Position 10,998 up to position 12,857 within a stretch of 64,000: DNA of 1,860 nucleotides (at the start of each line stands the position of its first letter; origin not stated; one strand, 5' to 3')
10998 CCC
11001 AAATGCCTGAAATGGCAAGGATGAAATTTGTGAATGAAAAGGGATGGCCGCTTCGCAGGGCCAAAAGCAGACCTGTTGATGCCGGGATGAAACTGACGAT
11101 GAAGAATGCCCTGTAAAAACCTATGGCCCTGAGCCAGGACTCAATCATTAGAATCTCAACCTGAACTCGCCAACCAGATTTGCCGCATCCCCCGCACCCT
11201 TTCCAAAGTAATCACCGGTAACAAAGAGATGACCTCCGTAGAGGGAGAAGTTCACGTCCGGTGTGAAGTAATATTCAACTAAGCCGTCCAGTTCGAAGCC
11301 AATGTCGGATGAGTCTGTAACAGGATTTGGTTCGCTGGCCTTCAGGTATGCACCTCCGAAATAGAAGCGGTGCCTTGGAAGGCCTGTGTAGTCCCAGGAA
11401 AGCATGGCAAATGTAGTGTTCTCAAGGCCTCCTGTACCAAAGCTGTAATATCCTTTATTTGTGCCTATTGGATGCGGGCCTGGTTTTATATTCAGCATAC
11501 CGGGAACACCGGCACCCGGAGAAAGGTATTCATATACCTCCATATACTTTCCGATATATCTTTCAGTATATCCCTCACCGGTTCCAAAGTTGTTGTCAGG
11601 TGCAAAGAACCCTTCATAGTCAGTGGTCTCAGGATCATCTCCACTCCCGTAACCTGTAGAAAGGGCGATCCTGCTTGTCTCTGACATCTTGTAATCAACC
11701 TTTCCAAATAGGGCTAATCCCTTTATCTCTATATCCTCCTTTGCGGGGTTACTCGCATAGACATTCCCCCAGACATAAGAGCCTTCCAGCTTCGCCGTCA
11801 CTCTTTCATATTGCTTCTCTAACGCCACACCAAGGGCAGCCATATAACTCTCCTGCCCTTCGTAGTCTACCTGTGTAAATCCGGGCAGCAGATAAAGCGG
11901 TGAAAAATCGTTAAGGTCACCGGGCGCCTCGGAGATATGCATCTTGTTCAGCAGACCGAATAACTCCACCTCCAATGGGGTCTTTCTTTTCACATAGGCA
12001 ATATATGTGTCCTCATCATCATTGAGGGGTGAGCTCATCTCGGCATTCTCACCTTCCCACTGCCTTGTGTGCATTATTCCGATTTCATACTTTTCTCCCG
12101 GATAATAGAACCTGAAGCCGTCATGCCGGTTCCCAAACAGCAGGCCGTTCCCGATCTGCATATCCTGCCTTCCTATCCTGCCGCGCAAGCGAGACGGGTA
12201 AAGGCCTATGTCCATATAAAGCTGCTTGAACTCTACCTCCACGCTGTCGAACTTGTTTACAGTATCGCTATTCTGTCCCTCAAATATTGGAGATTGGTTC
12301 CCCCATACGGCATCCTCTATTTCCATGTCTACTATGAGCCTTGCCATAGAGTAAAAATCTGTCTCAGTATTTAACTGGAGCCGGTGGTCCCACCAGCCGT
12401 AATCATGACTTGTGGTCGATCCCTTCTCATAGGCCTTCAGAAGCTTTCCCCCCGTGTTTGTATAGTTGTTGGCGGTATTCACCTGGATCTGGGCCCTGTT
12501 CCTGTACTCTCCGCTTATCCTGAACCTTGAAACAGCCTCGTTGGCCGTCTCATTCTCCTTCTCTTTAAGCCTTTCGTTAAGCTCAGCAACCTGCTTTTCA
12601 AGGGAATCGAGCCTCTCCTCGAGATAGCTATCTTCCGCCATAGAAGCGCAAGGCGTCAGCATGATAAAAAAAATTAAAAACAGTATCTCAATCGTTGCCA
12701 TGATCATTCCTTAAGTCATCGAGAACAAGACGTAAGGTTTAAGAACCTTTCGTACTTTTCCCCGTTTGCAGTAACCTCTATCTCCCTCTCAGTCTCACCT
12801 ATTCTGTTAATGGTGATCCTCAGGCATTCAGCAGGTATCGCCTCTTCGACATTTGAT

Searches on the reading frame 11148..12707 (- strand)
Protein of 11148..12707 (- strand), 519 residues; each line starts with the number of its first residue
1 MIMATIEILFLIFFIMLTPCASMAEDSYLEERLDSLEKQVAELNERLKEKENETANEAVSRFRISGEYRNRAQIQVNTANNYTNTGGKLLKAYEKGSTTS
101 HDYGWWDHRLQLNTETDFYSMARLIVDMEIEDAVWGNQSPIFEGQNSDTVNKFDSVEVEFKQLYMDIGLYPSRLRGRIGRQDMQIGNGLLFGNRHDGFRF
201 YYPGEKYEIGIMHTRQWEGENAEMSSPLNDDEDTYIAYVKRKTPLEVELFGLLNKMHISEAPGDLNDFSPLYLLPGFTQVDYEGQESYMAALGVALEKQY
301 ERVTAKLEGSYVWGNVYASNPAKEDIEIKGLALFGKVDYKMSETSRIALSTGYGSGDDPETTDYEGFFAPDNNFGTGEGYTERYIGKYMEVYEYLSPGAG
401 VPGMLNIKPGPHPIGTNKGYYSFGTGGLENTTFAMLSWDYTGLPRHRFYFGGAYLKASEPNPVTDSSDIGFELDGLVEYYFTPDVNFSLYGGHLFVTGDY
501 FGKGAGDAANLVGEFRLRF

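Call 24: find_encoding_contigs(protein=window:11148-12707:-, flank=10000, max_places=10)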
Protein window:11148-12707:- (519 aa): 1 contig read that carries it; 1 place shown.
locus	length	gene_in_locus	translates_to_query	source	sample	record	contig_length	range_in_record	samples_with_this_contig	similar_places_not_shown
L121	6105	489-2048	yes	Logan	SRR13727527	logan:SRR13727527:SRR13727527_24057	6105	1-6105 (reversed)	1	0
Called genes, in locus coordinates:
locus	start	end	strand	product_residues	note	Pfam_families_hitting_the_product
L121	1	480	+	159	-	?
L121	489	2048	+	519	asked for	-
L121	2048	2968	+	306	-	PF01040:UbiA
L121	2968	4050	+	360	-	PF07690:MFS_1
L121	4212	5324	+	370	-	PF01075:Glyco_transf_9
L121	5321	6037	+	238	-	PF00535:Glycos_transf_2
